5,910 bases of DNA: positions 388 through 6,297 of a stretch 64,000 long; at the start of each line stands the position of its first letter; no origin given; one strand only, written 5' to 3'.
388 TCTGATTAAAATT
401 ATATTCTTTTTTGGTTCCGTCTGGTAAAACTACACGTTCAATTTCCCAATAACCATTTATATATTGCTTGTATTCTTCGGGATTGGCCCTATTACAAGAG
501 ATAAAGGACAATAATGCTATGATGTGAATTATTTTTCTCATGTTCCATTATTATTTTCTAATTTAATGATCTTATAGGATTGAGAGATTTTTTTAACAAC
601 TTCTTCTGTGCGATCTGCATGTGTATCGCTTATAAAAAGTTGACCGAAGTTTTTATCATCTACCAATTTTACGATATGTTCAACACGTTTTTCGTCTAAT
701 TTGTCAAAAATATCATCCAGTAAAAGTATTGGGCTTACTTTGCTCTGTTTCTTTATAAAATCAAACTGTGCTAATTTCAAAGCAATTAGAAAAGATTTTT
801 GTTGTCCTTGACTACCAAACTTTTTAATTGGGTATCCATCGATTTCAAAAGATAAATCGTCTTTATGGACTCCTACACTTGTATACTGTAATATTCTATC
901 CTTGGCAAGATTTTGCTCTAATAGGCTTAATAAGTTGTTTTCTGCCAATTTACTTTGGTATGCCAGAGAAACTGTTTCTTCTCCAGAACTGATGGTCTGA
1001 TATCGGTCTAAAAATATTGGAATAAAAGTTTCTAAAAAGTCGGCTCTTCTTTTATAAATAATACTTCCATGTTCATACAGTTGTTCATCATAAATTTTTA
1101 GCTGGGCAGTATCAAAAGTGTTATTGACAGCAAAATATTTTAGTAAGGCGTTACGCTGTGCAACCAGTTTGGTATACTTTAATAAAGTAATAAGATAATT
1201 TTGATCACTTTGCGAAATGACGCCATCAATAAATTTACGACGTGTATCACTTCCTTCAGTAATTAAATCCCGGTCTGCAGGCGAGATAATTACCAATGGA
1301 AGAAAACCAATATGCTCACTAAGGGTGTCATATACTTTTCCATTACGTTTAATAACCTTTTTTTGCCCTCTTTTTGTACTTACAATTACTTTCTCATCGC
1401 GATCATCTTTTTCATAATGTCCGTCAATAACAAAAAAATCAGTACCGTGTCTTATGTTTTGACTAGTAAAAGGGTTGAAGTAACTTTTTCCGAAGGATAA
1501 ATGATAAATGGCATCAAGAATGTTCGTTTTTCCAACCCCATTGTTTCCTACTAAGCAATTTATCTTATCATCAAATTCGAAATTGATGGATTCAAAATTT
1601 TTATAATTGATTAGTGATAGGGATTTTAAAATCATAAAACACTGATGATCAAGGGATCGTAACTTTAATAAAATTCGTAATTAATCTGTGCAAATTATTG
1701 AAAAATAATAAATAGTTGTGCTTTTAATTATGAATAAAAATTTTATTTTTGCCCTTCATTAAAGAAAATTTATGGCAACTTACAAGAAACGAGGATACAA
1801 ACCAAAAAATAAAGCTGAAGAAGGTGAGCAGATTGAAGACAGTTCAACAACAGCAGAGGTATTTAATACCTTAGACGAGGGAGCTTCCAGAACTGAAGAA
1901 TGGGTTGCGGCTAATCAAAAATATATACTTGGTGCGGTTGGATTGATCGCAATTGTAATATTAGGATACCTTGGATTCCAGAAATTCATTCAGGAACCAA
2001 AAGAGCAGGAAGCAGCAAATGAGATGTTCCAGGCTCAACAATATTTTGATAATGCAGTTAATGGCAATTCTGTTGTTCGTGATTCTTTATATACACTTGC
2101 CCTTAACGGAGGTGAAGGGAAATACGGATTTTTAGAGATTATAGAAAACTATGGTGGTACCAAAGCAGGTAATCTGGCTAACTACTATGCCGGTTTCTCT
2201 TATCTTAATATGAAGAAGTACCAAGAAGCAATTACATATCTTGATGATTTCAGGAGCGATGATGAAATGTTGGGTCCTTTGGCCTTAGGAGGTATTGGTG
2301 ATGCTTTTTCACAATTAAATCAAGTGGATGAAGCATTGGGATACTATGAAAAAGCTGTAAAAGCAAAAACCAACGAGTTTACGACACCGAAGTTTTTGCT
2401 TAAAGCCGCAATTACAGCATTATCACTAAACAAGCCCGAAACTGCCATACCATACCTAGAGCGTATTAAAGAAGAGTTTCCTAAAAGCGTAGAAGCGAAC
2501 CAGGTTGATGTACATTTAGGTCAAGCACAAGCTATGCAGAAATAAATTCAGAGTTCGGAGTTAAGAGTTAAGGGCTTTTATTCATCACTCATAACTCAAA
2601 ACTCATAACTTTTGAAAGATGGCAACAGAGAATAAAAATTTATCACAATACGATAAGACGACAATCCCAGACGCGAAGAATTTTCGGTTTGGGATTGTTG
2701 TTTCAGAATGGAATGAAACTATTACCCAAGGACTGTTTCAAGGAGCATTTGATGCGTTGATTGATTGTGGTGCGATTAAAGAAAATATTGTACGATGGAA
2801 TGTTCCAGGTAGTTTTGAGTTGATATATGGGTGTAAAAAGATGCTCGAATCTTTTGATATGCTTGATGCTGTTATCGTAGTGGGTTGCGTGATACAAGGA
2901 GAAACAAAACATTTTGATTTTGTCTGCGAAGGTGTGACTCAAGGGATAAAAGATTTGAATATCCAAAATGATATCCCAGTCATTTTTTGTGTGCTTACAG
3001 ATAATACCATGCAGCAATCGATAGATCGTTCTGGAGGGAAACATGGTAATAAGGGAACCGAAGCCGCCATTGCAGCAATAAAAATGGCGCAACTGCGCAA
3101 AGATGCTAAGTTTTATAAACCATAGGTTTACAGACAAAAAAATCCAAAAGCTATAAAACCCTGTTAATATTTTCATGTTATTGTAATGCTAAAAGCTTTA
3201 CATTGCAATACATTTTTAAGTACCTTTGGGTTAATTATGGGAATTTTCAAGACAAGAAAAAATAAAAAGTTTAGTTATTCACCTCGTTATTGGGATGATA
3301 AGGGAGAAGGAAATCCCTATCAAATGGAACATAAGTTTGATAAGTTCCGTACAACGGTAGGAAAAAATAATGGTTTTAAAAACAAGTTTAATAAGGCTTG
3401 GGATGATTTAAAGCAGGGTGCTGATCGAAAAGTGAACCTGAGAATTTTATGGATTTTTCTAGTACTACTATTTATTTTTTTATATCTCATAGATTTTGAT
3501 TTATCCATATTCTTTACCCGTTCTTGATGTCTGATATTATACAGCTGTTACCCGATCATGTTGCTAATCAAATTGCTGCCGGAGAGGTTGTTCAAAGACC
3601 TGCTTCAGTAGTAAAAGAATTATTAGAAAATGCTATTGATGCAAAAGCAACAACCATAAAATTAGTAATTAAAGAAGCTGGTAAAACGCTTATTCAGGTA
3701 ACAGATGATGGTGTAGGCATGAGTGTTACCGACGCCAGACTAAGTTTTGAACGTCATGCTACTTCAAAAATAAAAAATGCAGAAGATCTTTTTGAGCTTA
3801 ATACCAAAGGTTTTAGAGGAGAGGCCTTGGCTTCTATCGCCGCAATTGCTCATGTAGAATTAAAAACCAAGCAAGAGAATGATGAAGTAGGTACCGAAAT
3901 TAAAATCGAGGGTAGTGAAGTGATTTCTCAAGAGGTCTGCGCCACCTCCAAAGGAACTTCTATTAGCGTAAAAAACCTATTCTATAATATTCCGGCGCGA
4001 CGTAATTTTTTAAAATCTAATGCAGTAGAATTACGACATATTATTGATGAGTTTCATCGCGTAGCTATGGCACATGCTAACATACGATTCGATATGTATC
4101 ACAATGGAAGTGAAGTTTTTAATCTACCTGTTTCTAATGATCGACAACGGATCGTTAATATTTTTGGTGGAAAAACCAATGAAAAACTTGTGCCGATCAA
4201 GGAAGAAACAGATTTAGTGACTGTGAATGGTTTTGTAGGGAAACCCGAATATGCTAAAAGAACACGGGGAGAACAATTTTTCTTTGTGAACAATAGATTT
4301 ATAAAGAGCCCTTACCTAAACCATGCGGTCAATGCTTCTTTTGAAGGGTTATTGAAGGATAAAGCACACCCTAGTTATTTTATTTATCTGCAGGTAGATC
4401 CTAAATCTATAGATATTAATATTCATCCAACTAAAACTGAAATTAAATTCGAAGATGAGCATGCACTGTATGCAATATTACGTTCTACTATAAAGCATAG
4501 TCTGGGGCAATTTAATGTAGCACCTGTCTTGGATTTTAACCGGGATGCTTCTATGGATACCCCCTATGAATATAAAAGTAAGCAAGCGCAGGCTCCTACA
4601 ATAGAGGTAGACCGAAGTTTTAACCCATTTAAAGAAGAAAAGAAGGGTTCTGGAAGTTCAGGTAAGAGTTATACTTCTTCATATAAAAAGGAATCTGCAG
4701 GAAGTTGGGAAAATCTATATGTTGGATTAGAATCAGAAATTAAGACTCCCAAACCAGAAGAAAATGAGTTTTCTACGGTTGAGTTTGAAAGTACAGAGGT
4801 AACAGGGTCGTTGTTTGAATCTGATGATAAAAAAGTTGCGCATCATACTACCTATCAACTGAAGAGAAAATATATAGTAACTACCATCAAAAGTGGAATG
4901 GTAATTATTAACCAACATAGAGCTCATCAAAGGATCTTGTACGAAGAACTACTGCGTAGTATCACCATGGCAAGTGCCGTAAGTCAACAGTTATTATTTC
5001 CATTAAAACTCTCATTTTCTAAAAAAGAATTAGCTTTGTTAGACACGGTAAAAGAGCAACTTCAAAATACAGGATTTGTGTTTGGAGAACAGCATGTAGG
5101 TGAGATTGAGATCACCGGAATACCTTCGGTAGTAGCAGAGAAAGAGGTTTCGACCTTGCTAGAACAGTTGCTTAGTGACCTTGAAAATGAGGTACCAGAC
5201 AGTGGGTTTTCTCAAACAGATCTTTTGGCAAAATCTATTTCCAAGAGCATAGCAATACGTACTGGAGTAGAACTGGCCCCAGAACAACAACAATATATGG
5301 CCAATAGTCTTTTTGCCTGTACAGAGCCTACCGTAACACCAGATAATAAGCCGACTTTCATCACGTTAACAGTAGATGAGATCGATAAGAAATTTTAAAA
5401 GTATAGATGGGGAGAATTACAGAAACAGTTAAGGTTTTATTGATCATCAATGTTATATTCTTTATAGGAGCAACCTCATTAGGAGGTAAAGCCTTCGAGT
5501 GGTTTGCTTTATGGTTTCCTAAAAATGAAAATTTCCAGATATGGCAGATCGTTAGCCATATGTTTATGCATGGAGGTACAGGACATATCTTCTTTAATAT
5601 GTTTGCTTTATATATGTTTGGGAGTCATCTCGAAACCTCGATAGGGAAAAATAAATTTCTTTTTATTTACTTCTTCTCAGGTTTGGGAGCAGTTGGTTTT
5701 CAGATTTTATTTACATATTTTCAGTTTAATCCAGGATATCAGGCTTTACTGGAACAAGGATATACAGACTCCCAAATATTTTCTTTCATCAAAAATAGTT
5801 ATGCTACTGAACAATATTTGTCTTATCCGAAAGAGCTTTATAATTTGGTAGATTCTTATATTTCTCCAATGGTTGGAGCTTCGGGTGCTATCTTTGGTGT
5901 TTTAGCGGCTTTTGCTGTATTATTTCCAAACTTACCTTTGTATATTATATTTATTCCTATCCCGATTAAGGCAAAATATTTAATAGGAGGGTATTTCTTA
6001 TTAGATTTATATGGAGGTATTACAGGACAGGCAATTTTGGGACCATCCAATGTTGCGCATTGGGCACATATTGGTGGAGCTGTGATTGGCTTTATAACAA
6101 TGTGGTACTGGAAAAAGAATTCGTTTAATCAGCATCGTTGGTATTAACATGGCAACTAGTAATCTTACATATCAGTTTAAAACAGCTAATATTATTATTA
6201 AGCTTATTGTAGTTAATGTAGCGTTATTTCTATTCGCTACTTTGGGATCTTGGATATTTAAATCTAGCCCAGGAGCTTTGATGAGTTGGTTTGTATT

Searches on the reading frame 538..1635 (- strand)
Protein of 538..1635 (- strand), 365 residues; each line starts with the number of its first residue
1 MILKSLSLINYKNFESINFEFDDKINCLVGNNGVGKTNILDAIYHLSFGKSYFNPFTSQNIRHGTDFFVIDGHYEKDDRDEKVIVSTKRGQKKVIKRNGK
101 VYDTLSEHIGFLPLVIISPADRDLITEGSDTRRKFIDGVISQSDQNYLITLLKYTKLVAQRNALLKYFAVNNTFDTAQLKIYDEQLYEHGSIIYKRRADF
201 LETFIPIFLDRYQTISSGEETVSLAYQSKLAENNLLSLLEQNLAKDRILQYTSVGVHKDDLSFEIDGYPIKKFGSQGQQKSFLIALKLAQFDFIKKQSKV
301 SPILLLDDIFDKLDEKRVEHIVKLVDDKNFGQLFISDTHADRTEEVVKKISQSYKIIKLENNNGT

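Call 62: search_protein_families(library=pfam, proteins=[window:538-1635:-], max_evalue=0.000001)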
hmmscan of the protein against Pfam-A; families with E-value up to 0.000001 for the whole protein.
window:538-1635:- (365 aa): 5 families
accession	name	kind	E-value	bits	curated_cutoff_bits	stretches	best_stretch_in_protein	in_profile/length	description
PF02463.25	SMC_N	-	9e-20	71.5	40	1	3-355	2-210/220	RecF/RecN/SMC N terminal domain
PF13175.12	AAA_15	-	9.3e-11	42.4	32.1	1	1-196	1-148/374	AAA ATPase domain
PF13476.12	AAA_23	-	1.3e-10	42.7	27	1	5-186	1-163/201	AAA domain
PF13304.12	AAA_21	-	2.3e-09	38.2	27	1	25-336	1-296/304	AAA domain, putative AbiEii toxin, Type IV TA system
PF13514.12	AAA_27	-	7.5e-09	35.9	22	1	1-103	1-103/206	AAA domain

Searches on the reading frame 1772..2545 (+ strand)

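Call 62: search_protein_families(library=pfam, proteins=[window:1772-2545:+], max_evalue=0.000001)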
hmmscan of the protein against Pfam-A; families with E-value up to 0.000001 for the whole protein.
window:1772-2545:+ (257 aa): 7 families
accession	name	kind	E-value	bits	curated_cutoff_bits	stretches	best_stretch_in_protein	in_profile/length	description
PF13174.12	TPR_6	-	1.7e-10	41.3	26.3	0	209-239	3-33/33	Tetratricopeptide repeat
PF00515.34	TPR_1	-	4.2e-09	36.3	27.8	0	170-197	2-29/34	Tetratricopeptide repeat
PF07719.23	TPR_2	-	4.7e-09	36.1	27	0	170-197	2-29/34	Tetratricopeptide repeat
PF13432.12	TPR_16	-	9.8e-08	32.7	32.7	0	143-199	6-61/65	Tetratricopeptide repeat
PF13428.12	TPR_14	-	2.8e-07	31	23.5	0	207-242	2-37/44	Tetratricopeptide repeat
PF13181.12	TPR_8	-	6.2e-07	29.5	25.7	0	173-199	5-31/34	Tetratricopeptide repeat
PF13424.12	TPR_12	-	9.4e-07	29.4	30.1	0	139-199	8-75/77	Tetratricopeptide repeat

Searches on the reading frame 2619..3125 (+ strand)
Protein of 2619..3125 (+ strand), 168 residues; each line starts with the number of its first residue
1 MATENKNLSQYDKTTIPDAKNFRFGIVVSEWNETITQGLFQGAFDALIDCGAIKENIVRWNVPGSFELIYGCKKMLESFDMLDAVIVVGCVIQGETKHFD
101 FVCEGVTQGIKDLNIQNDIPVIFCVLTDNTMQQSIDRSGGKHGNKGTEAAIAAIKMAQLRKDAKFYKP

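Call 62: search_protein_families(library=pfam, proteins=[window:2619-3125:+], max_evalue=0.000001)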
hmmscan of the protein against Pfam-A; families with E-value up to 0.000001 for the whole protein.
window:2619-3125:+ (168 aa): 1 family
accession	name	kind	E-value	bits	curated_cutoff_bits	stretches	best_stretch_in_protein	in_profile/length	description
PF00885.24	DMRL_synthase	-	5.4e-53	179.1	26.7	1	22-160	2-138/139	6,7-dimethyl-8-ribityllumazine synthase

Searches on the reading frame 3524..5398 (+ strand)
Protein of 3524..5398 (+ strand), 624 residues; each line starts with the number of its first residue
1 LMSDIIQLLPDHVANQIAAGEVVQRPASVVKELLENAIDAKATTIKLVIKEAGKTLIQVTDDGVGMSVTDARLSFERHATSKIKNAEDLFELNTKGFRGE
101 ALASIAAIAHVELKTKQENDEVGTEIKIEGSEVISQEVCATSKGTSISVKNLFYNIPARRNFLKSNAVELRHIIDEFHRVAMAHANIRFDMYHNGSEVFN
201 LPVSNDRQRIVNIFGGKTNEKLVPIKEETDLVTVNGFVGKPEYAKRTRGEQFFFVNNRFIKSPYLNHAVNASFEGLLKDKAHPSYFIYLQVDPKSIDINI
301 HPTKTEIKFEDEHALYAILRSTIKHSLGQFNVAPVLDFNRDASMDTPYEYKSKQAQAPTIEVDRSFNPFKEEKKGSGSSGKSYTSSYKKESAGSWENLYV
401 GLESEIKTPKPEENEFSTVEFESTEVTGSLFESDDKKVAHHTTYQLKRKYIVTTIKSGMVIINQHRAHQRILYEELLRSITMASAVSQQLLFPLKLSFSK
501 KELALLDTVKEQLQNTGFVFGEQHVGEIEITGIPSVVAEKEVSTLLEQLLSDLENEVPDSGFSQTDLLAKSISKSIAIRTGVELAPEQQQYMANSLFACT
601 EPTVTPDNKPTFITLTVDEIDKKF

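Call 62: search_protein_families(library=pfam, proteins=[window:3524-5398:+], max_evalue=0.000001)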
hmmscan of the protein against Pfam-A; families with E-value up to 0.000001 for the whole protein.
window:3524-5398:+ (624 aa): 4 families
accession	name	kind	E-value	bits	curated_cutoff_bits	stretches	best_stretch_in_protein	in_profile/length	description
PF01119.25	DNA_mis_repair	-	2.1e-35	121.4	26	1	211-327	2-118/119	DNA mismatch repair protein, C-terminal domain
PF08676.16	MutL_C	-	1.2e-26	93.5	25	1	445-582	3-140/142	MutL C terminal dimerisation domain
PF13589.12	HATPase_c_3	-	2.1e-12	47.7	25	1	27-130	4-107/137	Histidine kinase-, DNA gyrase B-, and HSP90-like ATPase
PF02518.31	HATPase_c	-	1.3e-08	35.6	26.4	1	25-84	5-64/111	Histidine kinase-, DNA gyrase B-, and HSP90-like ATPase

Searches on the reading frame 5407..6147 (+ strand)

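Call 62: search_protein_families(library=pfam, proteins=[window:5407-6147:+], max_evalue=0.000001)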
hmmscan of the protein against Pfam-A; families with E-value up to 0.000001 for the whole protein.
window:5407-6147:+ (246 aa): 1 family
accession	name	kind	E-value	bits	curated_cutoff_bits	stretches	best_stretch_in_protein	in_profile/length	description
PF01694.28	Rhomboid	-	3.1e-29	102.4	22.6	1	43-235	2-140/143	Rhomboid domain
